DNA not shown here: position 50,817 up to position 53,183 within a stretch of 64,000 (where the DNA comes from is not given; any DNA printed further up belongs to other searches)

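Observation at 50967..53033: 688-aa ATPase / wHTH-like / HEPN-like fusion protein: candidate undescribed standalone defence or abortive-infection gene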

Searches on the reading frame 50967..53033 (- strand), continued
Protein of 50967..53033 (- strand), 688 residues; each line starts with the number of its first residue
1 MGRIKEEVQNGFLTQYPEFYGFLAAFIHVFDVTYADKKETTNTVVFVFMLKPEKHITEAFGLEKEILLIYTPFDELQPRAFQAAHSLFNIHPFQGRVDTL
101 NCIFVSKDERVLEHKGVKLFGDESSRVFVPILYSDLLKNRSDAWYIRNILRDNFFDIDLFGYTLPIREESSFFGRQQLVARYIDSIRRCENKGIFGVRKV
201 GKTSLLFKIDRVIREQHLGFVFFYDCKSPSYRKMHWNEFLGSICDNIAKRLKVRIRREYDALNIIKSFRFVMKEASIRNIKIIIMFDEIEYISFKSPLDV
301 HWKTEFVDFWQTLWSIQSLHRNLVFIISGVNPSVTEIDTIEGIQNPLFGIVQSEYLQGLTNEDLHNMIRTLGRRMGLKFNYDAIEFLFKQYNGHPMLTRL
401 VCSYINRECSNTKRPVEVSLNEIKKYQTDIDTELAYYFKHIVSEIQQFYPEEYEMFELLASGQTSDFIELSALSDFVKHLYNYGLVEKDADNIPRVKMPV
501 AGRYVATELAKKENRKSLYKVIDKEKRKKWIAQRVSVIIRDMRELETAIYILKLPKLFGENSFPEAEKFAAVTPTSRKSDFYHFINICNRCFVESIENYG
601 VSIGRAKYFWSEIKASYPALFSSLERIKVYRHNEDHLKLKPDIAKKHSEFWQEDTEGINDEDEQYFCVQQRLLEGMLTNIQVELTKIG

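Call 90: list_cluster_members(proteins=[P0001, P0029, P0042])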
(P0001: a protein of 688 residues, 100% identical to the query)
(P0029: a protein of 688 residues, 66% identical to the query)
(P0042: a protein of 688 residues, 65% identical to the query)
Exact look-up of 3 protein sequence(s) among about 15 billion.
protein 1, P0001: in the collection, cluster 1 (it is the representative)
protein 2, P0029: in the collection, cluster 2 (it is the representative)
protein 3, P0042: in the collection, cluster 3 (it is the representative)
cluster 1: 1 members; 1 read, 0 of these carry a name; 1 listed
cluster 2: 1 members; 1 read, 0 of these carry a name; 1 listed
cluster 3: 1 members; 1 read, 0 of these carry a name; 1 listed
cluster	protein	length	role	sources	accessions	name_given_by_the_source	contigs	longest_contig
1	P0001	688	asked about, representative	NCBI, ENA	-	-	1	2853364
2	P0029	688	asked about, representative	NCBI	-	-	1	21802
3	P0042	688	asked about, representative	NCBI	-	-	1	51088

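Call 91: find_encoding_contigs(protein=P0102, flank=7000, max_places=1)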
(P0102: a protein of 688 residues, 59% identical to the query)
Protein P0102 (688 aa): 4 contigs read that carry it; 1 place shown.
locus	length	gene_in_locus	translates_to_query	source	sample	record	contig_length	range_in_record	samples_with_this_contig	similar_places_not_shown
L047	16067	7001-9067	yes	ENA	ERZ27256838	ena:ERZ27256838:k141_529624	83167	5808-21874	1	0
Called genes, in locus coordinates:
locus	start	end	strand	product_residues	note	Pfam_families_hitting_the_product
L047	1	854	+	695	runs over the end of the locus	PF13166:AAA_13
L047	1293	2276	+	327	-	PF02540:NAD_synthase (weak), PF01171:ATP_bind_3 (faint), PF00958:GMP_synt_C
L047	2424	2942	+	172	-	PF04542:Sigma70_r2, PF07638:Sigma70_ECF (faint), PF08281:Sigma70_r4_2, PF04297:UPF0122 (weak), PF04545:Sigma70_r4, PF00196:GerE (weak), PF13936:HTH_38 (weak)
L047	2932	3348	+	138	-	-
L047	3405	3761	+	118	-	-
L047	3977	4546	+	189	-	PF14124:DUF4291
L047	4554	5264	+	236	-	PF00293:NUDIX, PF19368:WHD_AraR (weak), PF21906:WHD_NrtR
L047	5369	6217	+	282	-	PF10021:PARG_cat_microb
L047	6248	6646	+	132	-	-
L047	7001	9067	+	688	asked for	PF01637:ATPase_2 (weak), PF14516:AAA_35 (weak)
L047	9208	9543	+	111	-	-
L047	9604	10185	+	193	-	PF10127:RlaP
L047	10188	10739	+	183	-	PF01885:PTS_2-RNA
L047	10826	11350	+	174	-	PF13527:Acetyltransf_9 (faint), PF00583:Acetyltransf_1, PF13673:Acetyltransf_10 (weak), PF13508:Acetyltransf_7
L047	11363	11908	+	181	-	PF04073:tRNA_edit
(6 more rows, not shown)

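Call 92: find_encoding_contigs(protein=P0104, flank=7000, max_places=1)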
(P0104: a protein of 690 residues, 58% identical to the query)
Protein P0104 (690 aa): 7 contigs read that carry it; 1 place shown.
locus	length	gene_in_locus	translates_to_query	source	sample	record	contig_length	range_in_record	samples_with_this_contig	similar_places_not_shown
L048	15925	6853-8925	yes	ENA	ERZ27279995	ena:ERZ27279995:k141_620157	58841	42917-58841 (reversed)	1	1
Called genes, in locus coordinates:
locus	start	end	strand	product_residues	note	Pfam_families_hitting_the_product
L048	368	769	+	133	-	PF21983:NikA-like, PF01402:RHH_1 (weak)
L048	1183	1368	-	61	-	PF14205:Cys_rich_KTR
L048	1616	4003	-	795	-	-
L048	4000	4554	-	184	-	PF04542:Sigma70_r2, PF08281:Sigma70_r4_2, PF04545:Sigma70_r4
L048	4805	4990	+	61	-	-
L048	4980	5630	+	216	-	PF02661:Fic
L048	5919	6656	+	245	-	-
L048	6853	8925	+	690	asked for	-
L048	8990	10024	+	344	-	PF17761:DUF1016_N, PF06250:YhcG_C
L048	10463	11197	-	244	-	-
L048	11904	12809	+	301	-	PF13855:LRR_8 (faint), PF12799:LRR_4 (weak)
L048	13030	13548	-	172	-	PF00881:Nitroreductase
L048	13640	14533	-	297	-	PF04055:Radical_SAM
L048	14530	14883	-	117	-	PF01638:HxlR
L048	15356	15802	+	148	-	PF00011:HSP20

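Call 93: find_encoding_contigs(protein=P0111, flank=7000, max_places=1)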
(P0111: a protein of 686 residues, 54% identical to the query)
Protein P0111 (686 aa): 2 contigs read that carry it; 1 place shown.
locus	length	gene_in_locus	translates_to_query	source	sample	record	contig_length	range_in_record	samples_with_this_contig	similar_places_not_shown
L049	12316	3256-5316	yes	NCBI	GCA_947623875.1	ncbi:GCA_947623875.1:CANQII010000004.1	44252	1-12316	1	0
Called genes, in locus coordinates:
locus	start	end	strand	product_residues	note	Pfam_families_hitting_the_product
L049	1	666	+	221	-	?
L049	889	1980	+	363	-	PF04443:LuxE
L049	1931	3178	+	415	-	PF05893:LuxC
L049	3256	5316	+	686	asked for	PF01637:ATPase_2, PF14516:AAA_35 (weak)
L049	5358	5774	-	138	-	-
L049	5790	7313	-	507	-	PF00817:IMS, PF11799:IMS_C (weak)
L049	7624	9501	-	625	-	PF13522:GATase_6, PF13537:GATase_7, PF00733:Asn_synthase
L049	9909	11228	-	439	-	PF02056:Glyco_hydro_4, PF11975:Glyco_hydro_4C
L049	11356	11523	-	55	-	-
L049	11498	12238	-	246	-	PF01520:Amidase_3, PF06347:SH3_4, PF08239:SH3_3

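Call 94: find_encoding_contigs(protein=P0100, flank=7000, max_places=1)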
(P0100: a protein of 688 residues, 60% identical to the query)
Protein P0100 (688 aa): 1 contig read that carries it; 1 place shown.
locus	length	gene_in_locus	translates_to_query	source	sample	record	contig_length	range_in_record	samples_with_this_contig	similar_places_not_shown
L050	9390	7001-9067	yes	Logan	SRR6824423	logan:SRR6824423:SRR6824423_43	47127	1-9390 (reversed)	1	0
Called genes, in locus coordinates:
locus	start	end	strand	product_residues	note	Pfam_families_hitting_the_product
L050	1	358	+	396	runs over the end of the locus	PF02195:ParB_N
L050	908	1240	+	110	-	-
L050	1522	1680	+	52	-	-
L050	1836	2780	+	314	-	PF24390:PRTase-CE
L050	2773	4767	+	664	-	PF24389:ORC-CDC6-like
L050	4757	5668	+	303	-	-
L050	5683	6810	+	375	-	PF02384:N6_Mtase, PF07669:Eco57I (weak)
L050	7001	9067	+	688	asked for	PF14516:AAA_35 (weak)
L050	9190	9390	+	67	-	?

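Call 100: search_solved_structures(query=A9, max_evalue=1)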
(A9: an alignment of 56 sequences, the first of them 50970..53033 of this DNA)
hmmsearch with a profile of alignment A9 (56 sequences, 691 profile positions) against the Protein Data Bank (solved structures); distinct sequences matched with E-value up to 1: 9.
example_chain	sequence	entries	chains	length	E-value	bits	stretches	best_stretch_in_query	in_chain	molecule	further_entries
2v1u_A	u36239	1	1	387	0.13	13.9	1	188-290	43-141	CELL DIVISION CONTROL PROTEIN 6 HOMOLOG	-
2fna_A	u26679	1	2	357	0.17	13.4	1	164-255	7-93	Conserved hypothetical protein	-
2qen_A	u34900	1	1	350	0.27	12.8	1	171-293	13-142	WALKER-TYPE ATPASE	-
3qvm_A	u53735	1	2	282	0.43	12.1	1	321-372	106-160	Olei00960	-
5g4g_A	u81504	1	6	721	0.55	11.8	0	262-295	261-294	VCP-LIKE ATPASE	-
5g4f_A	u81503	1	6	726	0.56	11.7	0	262-295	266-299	VCP-LIKE ATPASE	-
7cfi_A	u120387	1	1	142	0.65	11.5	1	626-668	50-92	Hemolysin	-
7cfh_A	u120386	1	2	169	0.91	11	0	626-668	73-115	Hemolysin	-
7wd3_A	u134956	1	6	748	0.95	11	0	263-298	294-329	ATPase family gene 2 protein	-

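Call 101: search_solved_structures(query=A8, max_evalue=1)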
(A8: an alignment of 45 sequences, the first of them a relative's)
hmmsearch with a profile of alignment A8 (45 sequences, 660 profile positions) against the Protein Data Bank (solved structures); distinct sequences matched with E-value up to 1: 3.
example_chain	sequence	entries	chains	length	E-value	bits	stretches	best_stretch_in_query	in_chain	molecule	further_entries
3cph_A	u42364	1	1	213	0.24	12.9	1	67-152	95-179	Ras-related protein SEC4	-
2qen_A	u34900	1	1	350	0.83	11.2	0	166-298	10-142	WALKER-TYPE ATPASE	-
2v1u_A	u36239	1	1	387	0.86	11.1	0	189-294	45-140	CELL DIVISION CONTROL PROTEIN 6 HOMOLOG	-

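Call 104: find_related_loci(query=A7, collection=viral_contigs, flank=6000)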
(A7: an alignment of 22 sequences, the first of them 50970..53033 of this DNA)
Query A7 (688 aa) in viral_contigs; peptide patterns used: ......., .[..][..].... (x = any residue, [..] = any of these).
57 stretches matched a pattern; 3 encode a relative of the query (tblastn E <= 1e-3); 3 distinct loci.
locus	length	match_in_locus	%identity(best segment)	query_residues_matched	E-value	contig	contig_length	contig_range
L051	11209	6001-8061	68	1-687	0e+0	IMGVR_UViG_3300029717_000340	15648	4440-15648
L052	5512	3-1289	65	260-688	0e+0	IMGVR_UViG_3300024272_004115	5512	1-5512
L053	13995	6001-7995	35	30-687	2e-127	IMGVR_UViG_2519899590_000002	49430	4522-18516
